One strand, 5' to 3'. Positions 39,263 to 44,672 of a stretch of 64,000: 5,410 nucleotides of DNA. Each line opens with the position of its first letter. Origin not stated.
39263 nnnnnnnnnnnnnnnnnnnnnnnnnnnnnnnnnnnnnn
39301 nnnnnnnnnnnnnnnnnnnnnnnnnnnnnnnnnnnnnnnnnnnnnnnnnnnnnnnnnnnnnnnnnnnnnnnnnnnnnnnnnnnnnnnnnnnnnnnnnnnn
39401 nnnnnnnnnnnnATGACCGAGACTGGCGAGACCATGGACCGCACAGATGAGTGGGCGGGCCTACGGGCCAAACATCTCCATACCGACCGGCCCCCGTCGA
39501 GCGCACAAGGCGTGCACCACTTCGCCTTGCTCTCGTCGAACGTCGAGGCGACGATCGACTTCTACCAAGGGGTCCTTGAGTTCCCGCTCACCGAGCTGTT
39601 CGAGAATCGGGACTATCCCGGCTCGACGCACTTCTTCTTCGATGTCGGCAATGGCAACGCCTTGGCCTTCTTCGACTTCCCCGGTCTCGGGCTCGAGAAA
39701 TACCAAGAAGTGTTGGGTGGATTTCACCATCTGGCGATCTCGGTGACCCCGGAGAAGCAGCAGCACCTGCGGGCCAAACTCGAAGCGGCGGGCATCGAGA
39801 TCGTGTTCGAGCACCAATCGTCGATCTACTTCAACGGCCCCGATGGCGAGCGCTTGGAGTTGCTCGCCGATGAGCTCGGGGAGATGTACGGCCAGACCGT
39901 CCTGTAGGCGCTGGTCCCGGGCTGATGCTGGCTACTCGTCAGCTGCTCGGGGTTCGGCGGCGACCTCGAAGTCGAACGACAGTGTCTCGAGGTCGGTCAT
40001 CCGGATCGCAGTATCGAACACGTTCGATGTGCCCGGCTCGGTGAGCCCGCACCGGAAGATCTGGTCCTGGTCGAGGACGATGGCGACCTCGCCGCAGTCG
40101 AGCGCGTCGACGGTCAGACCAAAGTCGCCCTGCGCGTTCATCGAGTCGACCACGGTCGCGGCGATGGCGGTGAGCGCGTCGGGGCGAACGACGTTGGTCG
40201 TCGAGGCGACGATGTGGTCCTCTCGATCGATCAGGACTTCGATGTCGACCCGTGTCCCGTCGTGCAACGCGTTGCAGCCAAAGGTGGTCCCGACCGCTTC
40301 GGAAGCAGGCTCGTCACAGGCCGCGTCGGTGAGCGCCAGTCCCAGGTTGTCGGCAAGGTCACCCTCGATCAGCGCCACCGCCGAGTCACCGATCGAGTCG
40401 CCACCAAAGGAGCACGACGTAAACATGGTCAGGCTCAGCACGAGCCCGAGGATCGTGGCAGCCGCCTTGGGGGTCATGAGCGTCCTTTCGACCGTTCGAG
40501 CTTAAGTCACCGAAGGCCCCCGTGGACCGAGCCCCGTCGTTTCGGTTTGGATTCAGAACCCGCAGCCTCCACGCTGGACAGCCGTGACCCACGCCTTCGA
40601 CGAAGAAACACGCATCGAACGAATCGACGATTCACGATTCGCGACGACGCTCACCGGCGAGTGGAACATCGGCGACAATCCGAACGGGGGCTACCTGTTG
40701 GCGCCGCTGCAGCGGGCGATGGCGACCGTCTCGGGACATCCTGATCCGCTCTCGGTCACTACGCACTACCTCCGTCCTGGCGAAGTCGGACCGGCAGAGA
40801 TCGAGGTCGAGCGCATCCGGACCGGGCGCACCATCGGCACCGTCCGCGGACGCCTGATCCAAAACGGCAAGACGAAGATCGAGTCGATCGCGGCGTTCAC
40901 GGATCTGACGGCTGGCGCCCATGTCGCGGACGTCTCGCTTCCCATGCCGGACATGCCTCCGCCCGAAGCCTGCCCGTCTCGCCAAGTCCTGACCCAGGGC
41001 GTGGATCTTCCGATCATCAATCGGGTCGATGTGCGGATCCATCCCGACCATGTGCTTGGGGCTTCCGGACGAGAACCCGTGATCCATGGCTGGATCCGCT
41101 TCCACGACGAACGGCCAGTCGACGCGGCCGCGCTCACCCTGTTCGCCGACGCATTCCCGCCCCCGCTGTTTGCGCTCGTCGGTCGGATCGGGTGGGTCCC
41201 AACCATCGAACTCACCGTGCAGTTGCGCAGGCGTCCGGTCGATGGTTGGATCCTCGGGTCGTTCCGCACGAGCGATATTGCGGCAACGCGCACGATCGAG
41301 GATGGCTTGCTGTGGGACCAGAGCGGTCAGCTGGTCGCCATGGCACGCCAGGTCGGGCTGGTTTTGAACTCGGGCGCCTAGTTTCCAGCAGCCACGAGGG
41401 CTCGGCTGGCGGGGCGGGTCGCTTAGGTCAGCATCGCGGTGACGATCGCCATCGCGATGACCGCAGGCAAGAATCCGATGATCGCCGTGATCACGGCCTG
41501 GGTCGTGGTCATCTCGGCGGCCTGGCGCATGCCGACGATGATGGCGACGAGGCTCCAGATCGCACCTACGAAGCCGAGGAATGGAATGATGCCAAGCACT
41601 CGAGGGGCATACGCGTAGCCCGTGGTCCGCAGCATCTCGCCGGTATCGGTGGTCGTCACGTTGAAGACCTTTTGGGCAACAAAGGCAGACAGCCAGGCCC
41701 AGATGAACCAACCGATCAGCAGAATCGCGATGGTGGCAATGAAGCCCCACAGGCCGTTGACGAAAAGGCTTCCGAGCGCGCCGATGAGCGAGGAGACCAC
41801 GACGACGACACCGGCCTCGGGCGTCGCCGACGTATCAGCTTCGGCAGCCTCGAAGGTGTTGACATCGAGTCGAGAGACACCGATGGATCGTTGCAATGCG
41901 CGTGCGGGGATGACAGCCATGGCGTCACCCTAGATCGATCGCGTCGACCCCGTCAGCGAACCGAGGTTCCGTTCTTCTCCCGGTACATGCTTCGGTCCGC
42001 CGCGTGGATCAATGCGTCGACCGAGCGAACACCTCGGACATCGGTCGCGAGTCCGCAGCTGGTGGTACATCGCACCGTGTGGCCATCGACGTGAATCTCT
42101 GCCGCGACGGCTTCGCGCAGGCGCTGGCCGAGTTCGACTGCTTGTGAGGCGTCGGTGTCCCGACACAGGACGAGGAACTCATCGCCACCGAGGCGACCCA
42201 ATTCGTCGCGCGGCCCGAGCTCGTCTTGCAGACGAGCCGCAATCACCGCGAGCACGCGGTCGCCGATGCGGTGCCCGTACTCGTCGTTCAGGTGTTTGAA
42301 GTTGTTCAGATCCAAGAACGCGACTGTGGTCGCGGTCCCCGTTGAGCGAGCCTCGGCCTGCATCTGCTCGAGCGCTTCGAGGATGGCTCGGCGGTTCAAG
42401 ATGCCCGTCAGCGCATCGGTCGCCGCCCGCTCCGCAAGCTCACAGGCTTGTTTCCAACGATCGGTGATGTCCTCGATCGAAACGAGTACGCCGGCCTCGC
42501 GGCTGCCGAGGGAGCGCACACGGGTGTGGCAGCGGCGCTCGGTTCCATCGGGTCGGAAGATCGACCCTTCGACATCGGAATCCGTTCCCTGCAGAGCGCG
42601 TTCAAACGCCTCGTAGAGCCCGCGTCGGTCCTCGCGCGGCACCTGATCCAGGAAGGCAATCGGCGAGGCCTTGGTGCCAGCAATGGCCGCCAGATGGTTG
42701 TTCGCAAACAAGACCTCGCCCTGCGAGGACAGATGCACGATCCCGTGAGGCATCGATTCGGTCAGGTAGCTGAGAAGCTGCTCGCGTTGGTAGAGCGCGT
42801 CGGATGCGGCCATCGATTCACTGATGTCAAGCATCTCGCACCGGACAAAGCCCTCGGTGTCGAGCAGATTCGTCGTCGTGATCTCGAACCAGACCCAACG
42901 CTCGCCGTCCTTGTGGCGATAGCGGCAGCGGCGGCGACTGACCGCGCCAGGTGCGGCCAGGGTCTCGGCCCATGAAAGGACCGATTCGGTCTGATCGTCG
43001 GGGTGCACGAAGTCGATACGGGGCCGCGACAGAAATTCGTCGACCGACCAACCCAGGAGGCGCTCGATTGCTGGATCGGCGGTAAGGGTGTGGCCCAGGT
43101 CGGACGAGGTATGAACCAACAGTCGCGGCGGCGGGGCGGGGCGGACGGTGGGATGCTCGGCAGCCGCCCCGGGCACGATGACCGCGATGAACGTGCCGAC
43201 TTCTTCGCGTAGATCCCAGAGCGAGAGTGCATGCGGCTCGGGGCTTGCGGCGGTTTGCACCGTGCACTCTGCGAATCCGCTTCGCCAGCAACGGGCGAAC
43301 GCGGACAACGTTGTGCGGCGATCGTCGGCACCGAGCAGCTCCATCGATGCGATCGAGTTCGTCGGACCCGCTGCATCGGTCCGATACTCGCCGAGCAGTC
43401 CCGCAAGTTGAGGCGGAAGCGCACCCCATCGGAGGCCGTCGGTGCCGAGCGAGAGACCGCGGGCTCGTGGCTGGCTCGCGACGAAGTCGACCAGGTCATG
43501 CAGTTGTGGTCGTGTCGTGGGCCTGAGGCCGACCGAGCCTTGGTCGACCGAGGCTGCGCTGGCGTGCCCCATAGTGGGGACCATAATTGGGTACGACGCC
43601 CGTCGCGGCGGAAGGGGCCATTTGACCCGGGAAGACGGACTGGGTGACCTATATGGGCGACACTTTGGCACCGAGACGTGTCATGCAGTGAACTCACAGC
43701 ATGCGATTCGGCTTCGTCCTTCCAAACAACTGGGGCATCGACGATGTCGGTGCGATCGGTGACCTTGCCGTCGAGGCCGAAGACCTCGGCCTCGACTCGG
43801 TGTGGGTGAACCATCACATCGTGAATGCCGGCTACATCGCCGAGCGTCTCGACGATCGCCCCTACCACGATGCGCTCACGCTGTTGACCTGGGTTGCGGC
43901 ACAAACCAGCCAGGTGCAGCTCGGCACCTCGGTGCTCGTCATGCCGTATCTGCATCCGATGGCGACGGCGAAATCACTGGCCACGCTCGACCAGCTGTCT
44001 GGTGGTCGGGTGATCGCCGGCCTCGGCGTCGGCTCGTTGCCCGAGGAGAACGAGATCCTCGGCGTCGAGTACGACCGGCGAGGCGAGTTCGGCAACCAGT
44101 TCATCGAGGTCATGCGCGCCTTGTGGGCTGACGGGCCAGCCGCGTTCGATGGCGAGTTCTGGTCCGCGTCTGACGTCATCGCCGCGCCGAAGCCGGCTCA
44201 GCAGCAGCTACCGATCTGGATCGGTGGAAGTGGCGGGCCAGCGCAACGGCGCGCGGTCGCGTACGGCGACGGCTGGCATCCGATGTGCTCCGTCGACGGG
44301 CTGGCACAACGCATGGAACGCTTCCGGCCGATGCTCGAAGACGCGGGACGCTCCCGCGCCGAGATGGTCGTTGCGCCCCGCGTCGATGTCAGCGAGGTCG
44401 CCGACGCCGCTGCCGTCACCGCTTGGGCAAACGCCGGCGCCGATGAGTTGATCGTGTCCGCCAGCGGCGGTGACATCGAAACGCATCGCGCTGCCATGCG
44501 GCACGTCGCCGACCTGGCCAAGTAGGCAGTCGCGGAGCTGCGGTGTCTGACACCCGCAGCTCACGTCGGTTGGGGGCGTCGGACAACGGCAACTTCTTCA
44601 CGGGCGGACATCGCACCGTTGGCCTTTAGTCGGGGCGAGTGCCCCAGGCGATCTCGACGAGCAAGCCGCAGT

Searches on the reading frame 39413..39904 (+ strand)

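Call 62: search_protein_families(library=pfam, proteins=[window:39413-39904:+], max_evalue=0.001)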
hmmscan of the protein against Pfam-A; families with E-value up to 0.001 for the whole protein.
window:39413-39904:+ (164 aa): 1 family
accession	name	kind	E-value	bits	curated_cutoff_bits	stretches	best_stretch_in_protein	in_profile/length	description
PF00903.31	Glyoxalase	-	5.3e-11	43.4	20.6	1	34-150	2-121/121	Glyoxalase/Bleomycin resistance protein/Dioxygenase superfamily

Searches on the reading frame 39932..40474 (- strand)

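Call 62: search_protein_families(library=pfam, proteins=[window:39932-40474:-], max_evalue=0.001)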
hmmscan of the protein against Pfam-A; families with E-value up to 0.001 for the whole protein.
window:39932-40474:- (180 aa): 1 family
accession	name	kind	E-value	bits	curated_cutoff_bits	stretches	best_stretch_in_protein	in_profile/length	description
PF14230.11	DUF4333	-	1.2e-06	29.1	27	1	22-86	11-77/78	Domain of unknown function (DUF4333)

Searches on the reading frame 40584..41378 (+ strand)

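Call 62: search_protein_families(library=pfam, proteins=[window:40584-41378:+], max_evalue=0.001)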
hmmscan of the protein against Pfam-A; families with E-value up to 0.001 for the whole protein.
window:40584-41378:+ (265 aa): 2 families
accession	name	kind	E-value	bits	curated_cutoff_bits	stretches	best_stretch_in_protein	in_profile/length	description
PF20789.3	4HBT_3C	-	3.7e-29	102.1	24.1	1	127-260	1-140/140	Acyl-CoA thioesterase C-terminal domain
PF13622.12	4HBT_3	-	7.7e-21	74.6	24.3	1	24-105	2-82/83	Acyl-CoA thioesterase N-terminal domain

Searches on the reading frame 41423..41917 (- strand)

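Call 62: search_protein_families(library=pfam, proteins=[window:41423-41917:-], max_evalue=0.001)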
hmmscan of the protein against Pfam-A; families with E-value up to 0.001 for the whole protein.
window:41423-41917:- (164 aa): 1 family
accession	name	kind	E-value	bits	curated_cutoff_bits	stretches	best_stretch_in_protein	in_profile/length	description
PF04893.22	Yip1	-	7.3e-10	39.4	28.6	1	49-156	39-169/173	Yip1 domain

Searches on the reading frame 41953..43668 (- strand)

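Call 39: search_protein_families(library=pfam, proteins=[window:41953-43668:-], max_evalue=1)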
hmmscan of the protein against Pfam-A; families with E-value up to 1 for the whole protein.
window:41953-43668:- (571 aa): 8 families
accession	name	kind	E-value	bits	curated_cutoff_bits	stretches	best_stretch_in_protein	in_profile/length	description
PF00990.26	GGDEF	-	2.2e-36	125.5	23.8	1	415-566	1-156/161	Diguanylate cyclase, GGDEF domain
PF08447.18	PAS_3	-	1.3e-17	64.3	25.6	2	195-275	2-82/89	PAS fold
PF00989.32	PAS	-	5.7e-12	46.1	22.6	2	302-401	6-113/113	PAS fold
PF08448.16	PAS_4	-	8.5e-09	36.1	23.1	1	304-404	2-108/110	PAS fold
PF13426.13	PAS_9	-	7.3e-05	23.4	27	1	308-403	2-103/103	PAS domain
PF13188.13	PAS_8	-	0.00017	21.8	21.8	1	298-349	2-56/65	PAS domain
PF18095.7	PAS_12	-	0.021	14.8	22.6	0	286-369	36-116/153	UPF0242 C-terminal PAS-like domain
PF05165.17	GCH_III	-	0.046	13.5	21.3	1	412-527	94-210/246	GTP cyclohydrolase III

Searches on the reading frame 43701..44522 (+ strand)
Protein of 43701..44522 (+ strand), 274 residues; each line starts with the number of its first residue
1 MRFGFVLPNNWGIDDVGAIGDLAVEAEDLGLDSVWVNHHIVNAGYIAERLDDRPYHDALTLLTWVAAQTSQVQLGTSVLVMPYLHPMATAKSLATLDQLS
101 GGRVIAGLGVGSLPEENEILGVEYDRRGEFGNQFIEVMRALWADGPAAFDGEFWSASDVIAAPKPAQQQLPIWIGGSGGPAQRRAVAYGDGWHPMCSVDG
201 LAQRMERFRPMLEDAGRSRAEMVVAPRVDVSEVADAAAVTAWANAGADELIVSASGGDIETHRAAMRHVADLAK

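Call 39: search_protein_families(library=pfam, proteins=[window:43701-44522:+], max_evalue=1)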
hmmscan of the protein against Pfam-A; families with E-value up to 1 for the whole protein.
window:43701-44522:+ (274 aa): 2 families
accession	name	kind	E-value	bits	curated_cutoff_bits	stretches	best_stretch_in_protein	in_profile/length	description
PF00296.26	Bac_luciferase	-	9.7e-51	173.4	27.9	1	1-248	1-242/314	Luciferase-like monooxygenase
PF17763.6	Asparaginase_C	-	0.12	12.8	34.6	0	83-116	6-40/114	Glutaminase/Asparaginase C-terminal domain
